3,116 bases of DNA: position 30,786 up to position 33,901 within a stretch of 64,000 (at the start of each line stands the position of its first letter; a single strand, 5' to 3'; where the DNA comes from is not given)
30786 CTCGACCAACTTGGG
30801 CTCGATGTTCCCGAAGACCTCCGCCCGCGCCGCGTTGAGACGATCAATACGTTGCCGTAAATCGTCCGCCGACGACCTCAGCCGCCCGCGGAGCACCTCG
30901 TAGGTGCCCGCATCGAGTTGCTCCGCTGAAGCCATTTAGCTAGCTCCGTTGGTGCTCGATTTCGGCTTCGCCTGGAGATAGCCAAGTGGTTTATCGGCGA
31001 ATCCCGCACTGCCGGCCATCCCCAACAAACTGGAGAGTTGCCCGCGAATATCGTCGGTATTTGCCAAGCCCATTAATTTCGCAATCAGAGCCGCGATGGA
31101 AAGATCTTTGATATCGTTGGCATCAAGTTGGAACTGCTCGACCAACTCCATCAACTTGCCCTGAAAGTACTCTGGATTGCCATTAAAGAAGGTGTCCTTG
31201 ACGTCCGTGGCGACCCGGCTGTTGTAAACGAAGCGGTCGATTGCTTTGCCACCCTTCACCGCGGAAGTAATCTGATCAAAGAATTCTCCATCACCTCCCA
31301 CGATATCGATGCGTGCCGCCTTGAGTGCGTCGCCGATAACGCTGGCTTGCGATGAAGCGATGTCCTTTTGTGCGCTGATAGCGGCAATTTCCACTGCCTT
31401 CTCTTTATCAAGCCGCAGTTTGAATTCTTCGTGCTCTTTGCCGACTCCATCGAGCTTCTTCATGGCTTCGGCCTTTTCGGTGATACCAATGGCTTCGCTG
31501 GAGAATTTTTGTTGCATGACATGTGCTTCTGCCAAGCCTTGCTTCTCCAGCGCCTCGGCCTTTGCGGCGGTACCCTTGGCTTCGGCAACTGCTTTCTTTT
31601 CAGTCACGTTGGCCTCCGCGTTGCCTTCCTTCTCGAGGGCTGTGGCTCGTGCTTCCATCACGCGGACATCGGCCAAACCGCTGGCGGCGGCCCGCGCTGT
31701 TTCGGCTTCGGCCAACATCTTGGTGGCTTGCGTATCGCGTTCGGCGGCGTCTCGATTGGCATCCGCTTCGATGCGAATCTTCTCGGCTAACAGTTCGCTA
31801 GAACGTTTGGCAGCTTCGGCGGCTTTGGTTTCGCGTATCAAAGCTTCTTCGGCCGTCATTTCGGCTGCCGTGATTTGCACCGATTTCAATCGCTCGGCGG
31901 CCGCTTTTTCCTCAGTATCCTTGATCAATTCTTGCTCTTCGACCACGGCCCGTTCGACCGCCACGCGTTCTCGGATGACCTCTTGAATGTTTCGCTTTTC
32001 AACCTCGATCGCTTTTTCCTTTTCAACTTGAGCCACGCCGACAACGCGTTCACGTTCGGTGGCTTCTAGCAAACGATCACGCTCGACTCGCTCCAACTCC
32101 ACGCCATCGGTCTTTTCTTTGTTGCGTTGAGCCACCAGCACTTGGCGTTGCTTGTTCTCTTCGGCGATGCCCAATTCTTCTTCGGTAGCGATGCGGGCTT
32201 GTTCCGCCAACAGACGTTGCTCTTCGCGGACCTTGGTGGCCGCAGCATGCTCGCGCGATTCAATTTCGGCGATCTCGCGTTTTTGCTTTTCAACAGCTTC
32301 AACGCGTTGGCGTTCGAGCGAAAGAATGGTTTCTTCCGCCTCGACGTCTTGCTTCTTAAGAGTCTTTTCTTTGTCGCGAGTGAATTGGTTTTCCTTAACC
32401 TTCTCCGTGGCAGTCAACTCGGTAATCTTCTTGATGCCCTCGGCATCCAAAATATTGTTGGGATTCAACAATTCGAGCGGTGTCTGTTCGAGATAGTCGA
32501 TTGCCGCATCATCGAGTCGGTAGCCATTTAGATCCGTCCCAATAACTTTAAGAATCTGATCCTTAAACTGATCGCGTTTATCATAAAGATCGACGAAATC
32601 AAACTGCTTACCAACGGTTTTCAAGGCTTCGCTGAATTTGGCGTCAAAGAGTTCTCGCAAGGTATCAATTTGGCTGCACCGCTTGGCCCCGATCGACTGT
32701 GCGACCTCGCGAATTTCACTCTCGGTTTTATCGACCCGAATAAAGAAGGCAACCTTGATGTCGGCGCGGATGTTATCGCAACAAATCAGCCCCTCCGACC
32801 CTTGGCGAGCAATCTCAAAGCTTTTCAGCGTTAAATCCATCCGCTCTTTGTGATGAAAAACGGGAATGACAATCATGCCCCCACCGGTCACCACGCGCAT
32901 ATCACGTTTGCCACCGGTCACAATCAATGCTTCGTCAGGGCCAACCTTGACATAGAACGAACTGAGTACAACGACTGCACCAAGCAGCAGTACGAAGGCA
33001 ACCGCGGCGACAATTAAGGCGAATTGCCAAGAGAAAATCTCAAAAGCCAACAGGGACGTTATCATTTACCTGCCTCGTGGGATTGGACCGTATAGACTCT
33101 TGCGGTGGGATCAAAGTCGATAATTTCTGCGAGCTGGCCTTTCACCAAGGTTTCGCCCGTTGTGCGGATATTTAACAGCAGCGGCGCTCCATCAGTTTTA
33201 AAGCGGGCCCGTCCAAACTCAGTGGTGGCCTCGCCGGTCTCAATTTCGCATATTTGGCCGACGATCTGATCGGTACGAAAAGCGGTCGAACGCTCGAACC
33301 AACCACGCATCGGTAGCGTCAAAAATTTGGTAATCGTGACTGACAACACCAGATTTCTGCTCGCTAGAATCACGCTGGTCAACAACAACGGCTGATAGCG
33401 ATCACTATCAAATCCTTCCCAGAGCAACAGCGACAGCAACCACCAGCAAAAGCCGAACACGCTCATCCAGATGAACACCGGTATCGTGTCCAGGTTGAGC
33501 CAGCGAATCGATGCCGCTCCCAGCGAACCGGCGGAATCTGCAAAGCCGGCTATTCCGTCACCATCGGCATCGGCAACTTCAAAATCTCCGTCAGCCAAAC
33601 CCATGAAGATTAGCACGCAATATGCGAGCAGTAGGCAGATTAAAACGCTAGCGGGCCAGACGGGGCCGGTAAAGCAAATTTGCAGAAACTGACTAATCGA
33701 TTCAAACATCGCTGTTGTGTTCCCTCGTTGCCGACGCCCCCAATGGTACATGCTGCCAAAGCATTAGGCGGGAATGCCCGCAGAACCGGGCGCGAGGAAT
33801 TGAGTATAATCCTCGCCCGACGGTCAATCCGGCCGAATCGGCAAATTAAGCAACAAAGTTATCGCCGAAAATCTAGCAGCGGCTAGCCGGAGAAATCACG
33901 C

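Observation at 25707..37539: Candidate uncharacterised membrane-microdomain system: ABC exporter - S2P/CBS - NfeD/YqiJ-like - flotillin - giant AAA+ coiled-coil ATPase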

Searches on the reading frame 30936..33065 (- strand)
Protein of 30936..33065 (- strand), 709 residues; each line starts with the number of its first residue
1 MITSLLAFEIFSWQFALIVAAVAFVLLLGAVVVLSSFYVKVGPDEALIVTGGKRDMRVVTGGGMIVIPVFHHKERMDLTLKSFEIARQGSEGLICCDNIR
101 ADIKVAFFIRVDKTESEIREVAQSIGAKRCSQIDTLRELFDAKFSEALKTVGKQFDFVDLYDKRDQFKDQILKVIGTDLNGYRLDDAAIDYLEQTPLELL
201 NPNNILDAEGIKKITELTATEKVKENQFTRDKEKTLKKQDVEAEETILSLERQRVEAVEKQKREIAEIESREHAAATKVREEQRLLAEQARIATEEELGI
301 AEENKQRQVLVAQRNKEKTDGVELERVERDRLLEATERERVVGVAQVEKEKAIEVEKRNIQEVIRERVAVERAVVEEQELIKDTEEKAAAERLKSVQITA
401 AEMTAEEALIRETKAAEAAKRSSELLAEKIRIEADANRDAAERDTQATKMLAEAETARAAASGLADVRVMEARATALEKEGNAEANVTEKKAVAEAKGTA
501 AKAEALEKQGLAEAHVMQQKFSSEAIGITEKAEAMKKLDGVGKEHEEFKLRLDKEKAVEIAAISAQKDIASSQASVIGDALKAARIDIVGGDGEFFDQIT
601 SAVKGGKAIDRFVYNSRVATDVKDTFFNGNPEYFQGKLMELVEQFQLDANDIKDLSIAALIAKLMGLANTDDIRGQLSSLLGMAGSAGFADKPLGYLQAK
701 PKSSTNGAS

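Call 3: search_protein_families(library=pfam, proteins=[window:30936-33065:-], max_evalue=0.01)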
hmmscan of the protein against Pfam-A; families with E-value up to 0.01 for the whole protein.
window:30936-33065:- (709 aa): 1 family
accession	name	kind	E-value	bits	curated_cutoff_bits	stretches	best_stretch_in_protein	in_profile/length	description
PF01145.31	Band_7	-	9.2e-11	42.5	23.6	1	40-183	2-134/176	SPFH domain / Band 7 family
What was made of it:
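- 30936..33065 (-): Flotillin-like SPFH protein of 709 aa. It has an N-terminal TM segment (16-34), an SPFH/Band_7 domain (40-183, conserved to about 220), an Ala/Glu-rich helical region (about 220-560) and a conserved C-terminal region (about 560-709) that does not align to E. coli YqiK. Pfam Band_7 E=9e-11 (call 3).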

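Call 4: search_protein_families(library=ncbifam, proteins=[window:30936-33065:-], max_evalue=0.01)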
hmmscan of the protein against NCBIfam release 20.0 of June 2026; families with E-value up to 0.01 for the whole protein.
window:30936-33065:- (709 aa): 0 families

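Call 5: search_protein_families(library=padloc, proteins=[window:30936-33065:-], max_evalue=0.01)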
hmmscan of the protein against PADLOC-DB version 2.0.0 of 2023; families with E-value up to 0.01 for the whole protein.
window:30936-33065:- (709 aa): 0 families

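Call 29: search_solved_structures(query=window:30939-33065:-, max_evalue=0.1)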
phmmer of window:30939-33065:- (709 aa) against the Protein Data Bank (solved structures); distinct sequences matched with E-value up to 0.1: 0.

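Call 57: search_solved_structures(query=A5, max_evalue=0.01)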
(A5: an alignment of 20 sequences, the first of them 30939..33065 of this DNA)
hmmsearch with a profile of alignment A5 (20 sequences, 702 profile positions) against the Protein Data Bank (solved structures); distinct sequences matched with E-value up to 0.01: 1.
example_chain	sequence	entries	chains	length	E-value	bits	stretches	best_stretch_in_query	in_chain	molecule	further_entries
8z5g_A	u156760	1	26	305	0.00013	23.7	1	374-455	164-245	Protein QmcA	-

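Call 103: search_protein_families(library=pfam, alignment_id=A5, max_evalue=0.01)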
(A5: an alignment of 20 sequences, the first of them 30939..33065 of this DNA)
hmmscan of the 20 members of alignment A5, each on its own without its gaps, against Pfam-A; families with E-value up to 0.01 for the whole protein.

A. member 1, window:30939-33065:- (709 aa): 1 family
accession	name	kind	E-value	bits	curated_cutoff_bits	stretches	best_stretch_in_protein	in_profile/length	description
PF01145.31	Band_7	-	9.2e-11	42.5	23.6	1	40-183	2-134/176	SPFH domain / Band 7 family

B. families by the number of members that match (of 20 scanned): 1 family
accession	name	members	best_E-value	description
PF01145.31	Band_7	3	3.3e-13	SPFH domain / Band 7 family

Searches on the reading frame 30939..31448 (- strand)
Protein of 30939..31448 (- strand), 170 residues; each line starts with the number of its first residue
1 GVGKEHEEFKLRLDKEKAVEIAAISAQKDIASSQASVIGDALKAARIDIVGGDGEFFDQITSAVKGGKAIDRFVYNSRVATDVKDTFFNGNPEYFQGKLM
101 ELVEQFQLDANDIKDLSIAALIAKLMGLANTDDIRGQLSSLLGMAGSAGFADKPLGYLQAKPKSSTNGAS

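Call 106: find_homologous_proteins(query=window:30939-31448:-, max_evalue=0.00001)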
Query window:30939-31448:- (170 aa): 205 proteins with E <= 0.00001 among 440 candidates; the best 120 are listed.
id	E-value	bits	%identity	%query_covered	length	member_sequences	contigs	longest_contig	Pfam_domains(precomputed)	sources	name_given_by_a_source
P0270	1.2e-79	284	80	99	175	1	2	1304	-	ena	-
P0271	3.8e-75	269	82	92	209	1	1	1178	-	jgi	jgi:hypothetical protein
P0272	3.2e-74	266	76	99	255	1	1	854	-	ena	-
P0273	1.2e-73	264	77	99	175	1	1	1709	-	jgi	jgi:hypothetical protein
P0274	1.5e-72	261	74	99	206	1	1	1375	-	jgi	jgi:flotillin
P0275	8.2e-72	258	76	95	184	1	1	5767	-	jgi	jgi:hypothetical protein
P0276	1.9e-70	254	73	99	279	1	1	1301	-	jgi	jgi:hypothetical protein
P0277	3.3e-70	253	72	99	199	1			-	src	-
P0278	6.8e-70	252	73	98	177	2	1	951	-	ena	-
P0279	7.5e-70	252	71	99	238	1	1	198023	-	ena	-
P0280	1.0e-69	251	73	99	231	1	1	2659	-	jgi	jgi:hypothetical protein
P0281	1.3e-69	251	73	98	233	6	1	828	-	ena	-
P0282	1.9e-69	251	72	98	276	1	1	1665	-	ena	-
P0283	7.2e-69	249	72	99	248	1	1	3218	-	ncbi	-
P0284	1.2e-68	248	74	92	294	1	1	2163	-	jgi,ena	jgi:hypothetical protein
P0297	7.3e-65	236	67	99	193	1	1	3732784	-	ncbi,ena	-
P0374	2.7e-41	159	54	95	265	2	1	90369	-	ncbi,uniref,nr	ncbi:hypothetical protein [Hymenobacter sp. AT01-02]|uniref:hypothetical protein n=1 Tax=Hymenobacte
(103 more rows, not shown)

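Call 107: find_encoding_contigs(protein=P0297, flank=8000, max_places=1)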
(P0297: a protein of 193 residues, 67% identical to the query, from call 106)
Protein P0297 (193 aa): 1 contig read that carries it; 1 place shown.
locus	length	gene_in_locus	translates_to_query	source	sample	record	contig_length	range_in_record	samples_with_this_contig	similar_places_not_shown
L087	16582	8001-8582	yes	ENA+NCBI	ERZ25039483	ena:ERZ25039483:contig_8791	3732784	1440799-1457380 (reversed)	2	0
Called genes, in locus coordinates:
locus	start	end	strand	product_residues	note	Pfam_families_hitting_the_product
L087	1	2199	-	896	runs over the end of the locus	PF01326:PPDK_N, PF00391:PEP-utilizers, PF02896:PEP-utilizers_C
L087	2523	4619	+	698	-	PF00672:HAMP (weak), PF00512:HisKA, PF02518:HATPase_c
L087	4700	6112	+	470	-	PF00072:Response_reg, PF00158:Sigma54_activat, PF14532:Sigma54_activ_2, PF07728:AAA_5 (weak), PF25601:AAA_lid_14, PF02954:HTH_8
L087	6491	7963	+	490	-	-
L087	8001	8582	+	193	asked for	-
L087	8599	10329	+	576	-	PF12458:DUF3686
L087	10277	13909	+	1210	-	PF25472:DUF7902, PF05496:RuvB_N (faint), PF00004:AAA (weak)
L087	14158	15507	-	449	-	PF00289:Biotin_carb_N, PF02222:ATP-grasp, PF02655:ATP-grasp_3 (weak), PF02786:CPSase_L_D2, PF07478:Dala_Dala_lig_C, PF02785:Biotin_carb_C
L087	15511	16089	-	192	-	PF00364:Biotin_lipoyl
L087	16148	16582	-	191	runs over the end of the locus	PF00557:Peptidase_M24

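Call 108: find_encoding_contigs(protein=P0374, flank=8000, max_places=1)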
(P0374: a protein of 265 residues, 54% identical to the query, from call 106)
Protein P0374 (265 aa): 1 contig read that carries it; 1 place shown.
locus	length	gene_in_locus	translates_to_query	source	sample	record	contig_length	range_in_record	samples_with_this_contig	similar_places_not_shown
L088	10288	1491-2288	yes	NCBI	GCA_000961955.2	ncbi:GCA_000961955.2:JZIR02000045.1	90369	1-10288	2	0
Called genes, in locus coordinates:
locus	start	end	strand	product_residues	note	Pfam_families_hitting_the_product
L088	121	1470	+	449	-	-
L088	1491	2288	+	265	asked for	-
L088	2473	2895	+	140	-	PF04480:DUF559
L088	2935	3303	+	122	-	-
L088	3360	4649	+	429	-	PF12458:DUF3686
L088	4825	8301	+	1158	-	PF25472:DUF7902, PF07728:AAA_5 (faint), PF00004:AAA (weak)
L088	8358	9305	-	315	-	PF10137:CAP12-PCTIR_TIR, PF20300:prok_STING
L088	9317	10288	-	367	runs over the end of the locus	PF26305:CD_NTase_C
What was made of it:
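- The two fragments of the flotillin C-terminal region looked up on long contigs both lie beside DUF3686 genes (calls 106-108). One Hymenobacter locus has a CBASS/STING neighbour (call 108).
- Tried and rejected: The two fragments looked up on long contigs were both split genes beside DUF3686 (calls 107, 108).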

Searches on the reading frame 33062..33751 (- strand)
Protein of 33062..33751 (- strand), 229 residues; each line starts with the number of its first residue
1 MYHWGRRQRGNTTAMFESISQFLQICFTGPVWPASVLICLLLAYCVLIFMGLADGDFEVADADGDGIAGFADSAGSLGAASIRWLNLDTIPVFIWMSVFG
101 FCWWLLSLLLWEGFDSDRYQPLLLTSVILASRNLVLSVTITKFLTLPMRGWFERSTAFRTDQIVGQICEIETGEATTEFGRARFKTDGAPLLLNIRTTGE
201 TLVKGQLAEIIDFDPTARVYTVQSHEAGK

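Call 3: search_protein_families(library=pfam, proteins=[window:33062-33751:-], max_evalue=0.01)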
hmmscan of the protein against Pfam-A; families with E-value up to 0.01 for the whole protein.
window:33062-33751:- (229 aa): 1 family
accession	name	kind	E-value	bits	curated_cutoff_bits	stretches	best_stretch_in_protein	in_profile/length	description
PF21001.2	YqiJ_N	-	0.005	17.4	23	1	38-112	20-88/116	Inner membrane protein YqiJ, N-terminal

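Call 4: search_protein_families(library=ncbifam, proteins=[window:33062-33751:-], max_evalue=0.01)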
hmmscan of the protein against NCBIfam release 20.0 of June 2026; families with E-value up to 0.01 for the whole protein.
window:33062-33751:- (229 aa): 0 families

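Call 5: search_protein_families(library=padloc, proteins=[window:33062-33751:-], max_evalue=0.01)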
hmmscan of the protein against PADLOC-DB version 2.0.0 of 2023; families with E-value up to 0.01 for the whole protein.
window:33062-33751:- (229 aa): 0 families

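Call 58: search_solved_structures(query=A6, max_evalue=1)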
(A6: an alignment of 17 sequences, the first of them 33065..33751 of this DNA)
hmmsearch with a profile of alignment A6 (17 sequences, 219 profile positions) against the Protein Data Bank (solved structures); distinct sequences matched with E-value up to 1: 0.

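Call 102: search_protein_families(library=pfam, alignment_id=A6, max_evalue=0.01)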
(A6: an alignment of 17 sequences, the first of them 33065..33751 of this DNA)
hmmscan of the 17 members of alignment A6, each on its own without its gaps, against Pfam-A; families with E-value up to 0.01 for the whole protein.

A. member 1, window:33065-33751:- (229 aa): 1 family
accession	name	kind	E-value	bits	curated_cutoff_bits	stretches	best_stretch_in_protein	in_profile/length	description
PF21001.2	YqiJ_N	-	0.005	17.4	23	1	38-112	20-88/116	Inner membrane protein YqiJ, N-terminal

B. families by the number of members that match (of 17 scanned): 1 family
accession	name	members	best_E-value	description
PF21001.2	YqiJ_N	8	3.6e-08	Inner membrane protein YqiJ, N-terminal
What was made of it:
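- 33062..33751 (-): NfeD2/YqiJ/YuaF-type membrane protein. It has three hydrophobic segments (residues 34-52, 92-110, 122-140), a short acidic loop after TM1 and a C-terminal beta-rich domain. The true start is probably the ATG at 33709. Pfam YqiJ_N is weak for the window protein but is matched by 8 of 17 family members (call 102).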
